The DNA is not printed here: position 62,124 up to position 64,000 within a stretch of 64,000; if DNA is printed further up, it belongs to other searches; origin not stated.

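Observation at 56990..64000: Exopolysaccharide locus with a processive QxxRW glycosyltransferase, DUF2334-like deacetylase and Tat-secreted glycosidase-like protein (PNAG/cellulose-like system in an archaeon)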

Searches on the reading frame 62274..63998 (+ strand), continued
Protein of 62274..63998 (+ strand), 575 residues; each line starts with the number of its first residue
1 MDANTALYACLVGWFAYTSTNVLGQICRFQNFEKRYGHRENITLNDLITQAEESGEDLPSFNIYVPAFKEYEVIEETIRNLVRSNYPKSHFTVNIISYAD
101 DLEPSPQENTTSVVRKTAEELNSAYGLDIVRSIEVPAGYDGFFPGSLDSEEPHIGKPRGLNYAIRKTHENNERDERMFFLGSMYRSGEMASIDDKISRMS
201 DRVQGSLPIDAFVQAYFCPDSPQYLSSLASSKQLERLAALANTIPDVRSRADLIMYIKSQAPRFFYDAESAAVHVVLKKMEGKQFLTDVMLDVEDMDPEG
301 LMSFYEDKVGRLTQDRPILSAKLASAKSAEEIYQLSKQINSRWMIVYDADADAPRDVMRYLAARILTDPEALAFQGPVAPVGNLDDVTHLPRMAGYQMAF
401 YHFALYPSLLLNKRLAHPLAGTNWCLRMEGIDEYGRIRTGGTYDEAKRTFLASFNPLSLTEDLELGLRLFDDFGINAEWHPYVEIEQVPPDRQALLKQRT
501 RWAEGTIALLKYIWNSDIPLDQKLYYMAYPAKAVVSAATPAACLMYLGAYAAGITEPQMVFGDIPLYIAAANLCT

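Call 49: find_encoding_contigs(protein=P0028, flank=10000, max_places=1)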
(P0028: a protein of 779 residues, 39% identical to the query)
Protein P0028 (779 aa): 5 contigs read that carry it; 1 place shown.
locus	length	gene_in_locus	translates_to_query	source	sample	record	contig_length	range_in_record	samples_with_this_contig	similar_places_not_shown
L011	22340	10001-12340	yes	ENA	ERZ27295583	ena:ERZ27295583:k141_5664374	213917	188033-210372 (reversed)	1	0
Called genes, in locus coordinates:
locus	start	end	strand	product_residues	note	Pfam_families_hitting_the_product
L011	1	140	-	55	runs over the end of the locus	-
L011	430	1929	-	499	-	PF00656:Peptidase_C14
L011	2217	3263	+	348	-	PF04264:YceI, PF00691:OmpA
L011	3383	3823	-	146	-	-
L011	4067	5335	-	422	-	PF07394:DUF1501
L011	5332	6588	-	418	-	PF08811:DUF1800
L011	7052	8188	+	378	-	-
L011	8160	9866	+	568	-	PF22612:GH113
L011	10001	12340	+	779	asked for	PF13641:Glyco_tranf_2_3 (faint), PF13632:Glyco_trans_2_3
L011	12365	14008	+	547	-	PF10096:DUF2334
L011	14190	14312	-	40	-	-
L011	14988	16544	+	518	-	-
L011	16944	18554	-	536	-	PF02690:Na_Pi_cotrans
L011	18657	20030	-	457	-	PF14793:DUF4478, PF03641:Lysine_decarbox, PF11892:PpnN_C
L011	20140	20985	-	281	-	PF13938:DUF4213 (weak), PF04016:DUF364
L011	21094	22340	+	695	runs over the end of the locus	PF06347:SH3_4 (faint), PF18348:SH3_16 (faint), PF23795:SH3_YKFC_2nd (faint), PF08239:SH3_3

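Call 54: search_protein_families(library=pfam, proteins=[L001:8835-9968:+, L003:6762-7871:+, L011:7052-8188:+, L001:4077-5882:-, P0001], max_evalue=1)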
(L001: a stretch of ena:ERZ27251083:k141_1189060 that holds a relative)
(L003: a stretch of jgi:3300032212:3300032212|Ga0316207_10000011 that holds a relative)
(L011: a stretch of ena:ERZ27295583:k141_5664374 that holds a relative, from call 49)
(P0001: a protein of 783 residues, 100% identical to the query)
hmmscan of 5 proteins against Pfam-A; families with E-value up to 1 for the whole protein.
L001:8835-9968:+ (377 aa): 8 families
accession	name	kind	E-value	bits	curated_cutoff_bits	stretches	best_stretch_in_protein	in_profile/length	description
PF07719.23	TPR_2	-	0.0048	17.4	27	1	51-76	2-27/34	Tetratricopeptide repeat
PF00515.34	TPR_1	-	0.012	15.9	27.8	1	51-76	2-27/34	Tetratricopeptide repeat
PF13428.12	TPR_14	-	0.013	16.5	23.5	1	52-89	3-40/44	Tetratricopeptide repeat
PF13181.12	TPR_8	-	0.02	15.5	25.7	1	51-78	2-29/34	Tetratricopeptide repeat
PF13414.12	TPR_11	-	0.02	15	26.8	1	57-76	1-20/42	TPR repeat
PF13429.12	TPR_15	-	0.02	14.8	26.2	1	16-98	113-194/280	Tetratricopeptide repeat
PF14938.12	SNAP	-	0.02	14.8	25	1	41-122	112-193/282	Soluble NSF attachment protein, SNAP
PF14559.12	TPR_19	-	0.057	14.2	25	1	60-103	1-44/68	Tetratricopeptide repeat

L003:6762-7871:+ (369 aa): 9 families
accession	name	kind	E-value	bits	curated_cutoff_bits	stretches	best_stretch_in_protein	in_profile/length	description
PF13181.12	TPR_8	-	0.00018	21.9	25.7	1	50-77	2-29/34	Tetratricopeptide repeat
PF13414.12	TPR_11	-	0.00021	21.4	26.8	1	56-97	1-42/42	TPR repeat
PF00515.34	TPR_1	-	0.00088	19.4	27.8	1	51-75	3-27/34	Tetratricopeptide repeat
PF13505.12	OMP_b-brl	-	0.0013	19.4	28.7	1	154-243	82-173/175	Outer membrane protein beta-barrel domain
PF07719.23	TPR_2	-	0.0031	18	27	1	51-77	3-29/34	Tetratricopeptide repeat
PF21033.3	RMD1-3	-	0.027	14.1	26.7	1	65-108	164-208/235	Regulator of microtubule dynamics protein 1-3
PF13428.12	TPR_14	-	0.054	14.7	23.5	1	52-85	4-37/44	Tetratricopeptide repeat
PF14559.12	TPR_19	-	0.094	13.5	25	1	60-102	2-44/68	Tetratricopeptide repeat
PF24653.1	Phage_OMP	-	0.8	10.4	27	0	199-243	75-120/122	Cyanophage outer membrane protein like beta barrel domain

L011:7052-8188:+ (378 aa): 8 families
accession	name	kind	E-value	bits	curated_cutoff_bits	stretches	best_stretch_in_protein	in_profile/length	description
PF13414.12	TPR_11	-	0.00024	21.2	26.8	1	65-85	1-21/42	TPR repeat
PF14559.12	TPR_19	-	0.0022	18.7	25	1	69-111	2-44/68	Tetratricopeptide repeat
PF07719.23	TPR_2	-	0.0064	17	27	1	58-84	1-27/34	Tetratricopeptide repeat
PF15927.10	Casc1_N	-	0.022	14.9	28.2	1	99-148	35-84/201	Cancer susceptibility candidate 1 N-terminus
PF00515.34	TPR_1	-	0.026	14.8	27.8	1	61-84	4-27/34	Tetratricopeptide repeat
PF13181.12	TPR_8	-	0.044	14.4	25.7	0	65-85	8-28/34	Tetratricopeptide repeat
PF13424.12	TPR_12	-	0.057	14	30.1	1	45-86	30-73/77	Tetratricopeptide repeat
PF13428.12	TPR_14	-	0.094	13.9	23.5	0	62-89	5-32/44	Tetratricopeptide repeat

L001:4077-5882:- (601 aa): 1 family
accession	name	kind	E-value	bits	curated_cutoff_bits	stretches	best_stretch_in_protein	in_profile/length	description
PF14488.12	DUF4434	-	9.2e-12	45.5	30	1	218-478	66-274/283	Domain of unknown function (DUF4434)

P0001 (783 aa): 3 families
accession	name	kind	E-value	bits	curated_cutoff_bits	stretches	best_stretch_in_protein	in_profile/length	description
PF13632.12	Glyco_trans_2_3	-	4.4e-15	56.5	27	1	344-568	1-183/198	Glycosyl transferase family group 2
PF13641.12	Glyco_tranf_2_3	-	3e-11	44.2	27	2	328-506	72-230/230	Glycosyltransferase like family 2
PF00535.33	Glycos_transf_2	-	0.011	16.2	23.3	0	338-412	75-147/168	Glycosyl transferase family 2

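Call 61: find_related_loci(query=A1, collection=genome_contigs, flank=8000)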
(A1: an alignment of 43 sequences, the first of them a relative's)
Query A1 (783 aa) in genome_contigs; peptide patterns used: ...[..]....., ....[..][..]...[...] (x = any residue, [..] = any of these).
308 stretches matched a pattern; 5 encode a relative of the query (tblastn E <= 1e-3); 5 distinct loci.
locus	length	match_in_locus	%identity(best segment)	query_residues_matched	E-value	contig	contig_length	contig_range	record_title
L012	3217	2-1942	43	155-782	0e+0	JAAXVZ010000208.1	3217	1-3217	MAG: Nanoarchaeota archaeon isolate W9_Combined_metabat1_108 W9_Combined_metabat1_108_NODE_27883, whole genome shotgun s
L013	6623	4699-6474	40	1-581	7e-144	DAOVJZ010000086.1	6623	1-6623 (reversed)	MAG TPA_asm: Granulosicoccaceae bacterium isolate CSMAG_1406 CSMAG_1406_k141_1869531_length_6623_cov_25.0363, whole geno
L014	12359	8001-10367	34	2-782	4e-140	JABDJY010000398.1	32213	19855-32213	MAG: Alphaproteobacteria bacterium isolate SS_bin_35 k127_2028016, whole genome shotgun sequence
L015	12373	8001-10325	35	2-781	2e-136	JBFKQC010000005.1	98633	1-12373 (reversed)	MAG: Rhodobacter sp. isolate Mix_sand22.2022.08.G.8 k141_909023_length_98633_cov_12.4796, whole genome shotgun sequence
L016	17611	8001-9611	40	13-541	4e-123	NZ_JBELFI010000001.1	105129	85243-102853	MAG: Yoonia sp. isolate REMEI062_ass_metaspades_bin.46 NODE_195_length_105129_cov_6.814464, whole genome shotgun sequenc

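Call 86: find_related_loci(query=A1, collection=metagenome_contigs, flank=9000)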
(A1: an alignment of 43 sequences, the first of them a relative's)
Query A1 (783 aa) in metagenome_contigs; peptide patterns used: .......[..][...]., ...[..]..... (x = any residue, [..] = any of these).
381 stretches matched a pattern; 77 encode a relative of the query (tblastn E <= 1e-3); 77 distinct loci.
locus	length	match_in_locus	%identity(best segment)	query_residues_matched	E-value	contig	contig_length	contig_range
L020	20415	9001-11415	33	1-780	3e-152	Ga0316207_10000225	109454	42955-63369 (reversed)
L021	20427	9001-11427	37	1-781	5e-151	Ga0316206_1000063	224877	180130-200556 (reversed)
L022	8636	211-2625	34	1-780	2e-150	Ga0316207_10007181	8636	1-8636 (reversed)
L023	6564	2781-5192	34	1-780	2e-150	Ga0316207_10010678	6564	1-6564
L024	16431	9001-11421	37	1-781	8e-150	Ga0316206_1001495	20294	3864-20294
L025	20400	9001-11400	35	1-780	3e-147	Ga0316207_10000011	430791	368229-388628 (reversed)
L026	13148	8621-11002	34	1-780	2e-146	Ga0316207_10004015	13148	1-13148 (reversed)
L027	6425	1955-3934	39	2-650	4e-144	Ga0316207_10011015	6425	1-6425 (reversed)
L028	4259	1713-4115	33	2-780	6e-147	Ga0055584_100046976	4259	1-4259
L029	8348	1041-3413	34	2-780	3e-140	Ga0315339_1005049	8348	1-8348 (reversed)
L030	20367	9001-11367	34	1-780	4e-137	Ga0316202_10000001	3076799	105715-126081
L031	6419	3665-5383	39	2-567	8e-133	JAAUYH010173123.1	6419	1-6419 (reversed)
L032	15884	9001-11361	34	2-780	2e-125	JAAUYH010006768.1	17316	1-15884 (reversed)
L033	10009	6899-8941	33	1-680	5e-118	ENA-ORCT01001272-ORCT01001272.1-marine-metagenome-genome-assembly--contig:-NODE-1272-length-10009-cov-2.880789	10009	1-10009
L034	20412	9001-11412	35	1-780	2e-151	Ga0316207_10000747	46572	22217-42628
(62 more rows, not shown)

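Call 90: search_protein_representatives(protein=P0001)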
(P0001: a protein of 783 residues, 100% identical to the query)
Query: 783 residues. Proteins with E-value up to 0.001 (for the whole library): 158; up to 1e-10: 70; up to 1e-30: 12. The best 150 are listed.
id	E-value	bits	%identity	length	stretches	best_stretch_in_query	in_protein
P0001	0.0e+00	1795.2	100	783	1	1-783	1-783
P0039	9.2e-168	576.5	44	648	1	155-782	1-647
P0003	2.0e-154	532.4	39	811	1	5-781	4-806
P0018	1.8e-140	486.3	37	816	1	2-781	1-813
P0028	7.8e-135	467.6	36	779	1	27-780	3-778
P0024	1.0e-134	467.2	38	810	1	3-651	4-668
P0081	3.1e-134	465.7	35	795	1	3-781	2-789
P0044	4.2e-120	418.9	35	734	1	6-650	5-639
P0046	2.6e-81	290.6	39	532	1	308-780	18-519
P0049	1.3e-75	271.8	34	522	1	295-780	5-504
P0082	9.5e-46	173.1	35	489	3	345-606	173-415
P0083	1.7e-41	159.0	50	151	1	2-151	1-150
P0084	3.3e-30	121.7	36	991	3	43-166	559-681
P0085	7.0e-30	120.6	36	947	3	345-532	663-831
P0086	1.0e-29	120.1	36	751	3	22-174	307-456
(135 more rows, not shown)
